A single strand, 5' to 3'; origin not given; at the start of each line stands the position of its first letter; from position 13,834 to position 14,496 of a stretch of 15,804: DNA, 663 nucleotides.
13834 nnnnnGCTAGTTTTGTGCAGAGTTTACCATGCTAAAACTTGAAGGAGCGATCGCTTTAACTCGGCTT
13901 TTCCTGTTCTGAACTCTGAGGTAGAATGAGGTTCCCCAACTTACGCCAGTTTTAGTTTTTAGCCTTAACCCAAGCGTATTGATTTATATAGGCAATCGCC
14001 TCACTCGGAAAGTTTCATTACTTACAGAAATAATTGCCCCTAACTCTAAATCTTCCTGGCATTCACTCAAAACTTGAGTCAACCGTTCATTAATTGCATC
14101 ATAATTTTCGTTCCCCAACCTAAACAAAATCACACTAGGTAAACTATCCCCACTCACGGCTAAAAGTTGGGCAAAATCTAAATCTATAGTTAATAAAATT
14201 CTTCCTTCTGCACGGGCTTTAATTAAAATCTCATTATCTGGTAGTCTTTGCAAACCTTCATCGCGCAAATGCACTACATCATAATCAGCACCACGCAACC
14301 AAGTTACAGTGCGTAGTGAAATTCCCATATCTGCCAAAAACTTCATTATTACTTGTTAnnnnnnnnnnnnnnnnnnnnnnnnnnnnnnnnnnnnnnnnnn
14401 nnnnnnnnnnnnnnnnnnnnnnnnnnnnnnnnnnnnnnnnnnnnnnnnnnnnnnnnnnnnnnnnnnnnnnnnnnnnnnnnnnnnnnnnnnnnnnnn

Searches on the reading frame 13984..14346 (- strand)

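Call 5: search_protein_families(library=pfam, proteins=[window:13984-14346:-], max_evalue=0.01)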
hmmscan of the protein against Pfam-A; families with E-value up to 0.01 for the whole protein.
window:13984-14346:- (120 aa): 3 families
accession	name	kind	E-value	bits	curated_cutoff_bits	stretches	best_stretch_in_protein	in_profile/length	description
PF18480.7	DUF5615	-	8e-26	90.5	23.8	1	1-109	1-108/110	Domain of unknown function (DUF5615)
PF01927.22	Mut7-C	-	0.00016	22.3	23.3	1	1-98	1-82/146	Mut7-C RNAse domain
PF18478.7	PIN_10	-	0.003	18.1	26.2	1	1-59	1-63/84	PIN like domain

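Call 6: search_protein_families(library=padloc, proteins=[window:13984-14346:-], max_evalue=0.01)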
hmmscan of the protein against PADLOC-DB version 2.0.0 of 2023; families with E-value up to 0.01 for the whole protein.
window:13984-14346:- (120 aa): 0 families

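Call 45: search_protein_families(library=ncbifam, proteins=[window:13984-14346:-], max_evalue=0.01)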
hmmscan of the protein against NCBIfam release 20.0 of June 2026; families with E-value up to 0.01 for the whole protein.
window:13984-14346:- (120 aa): 0 families
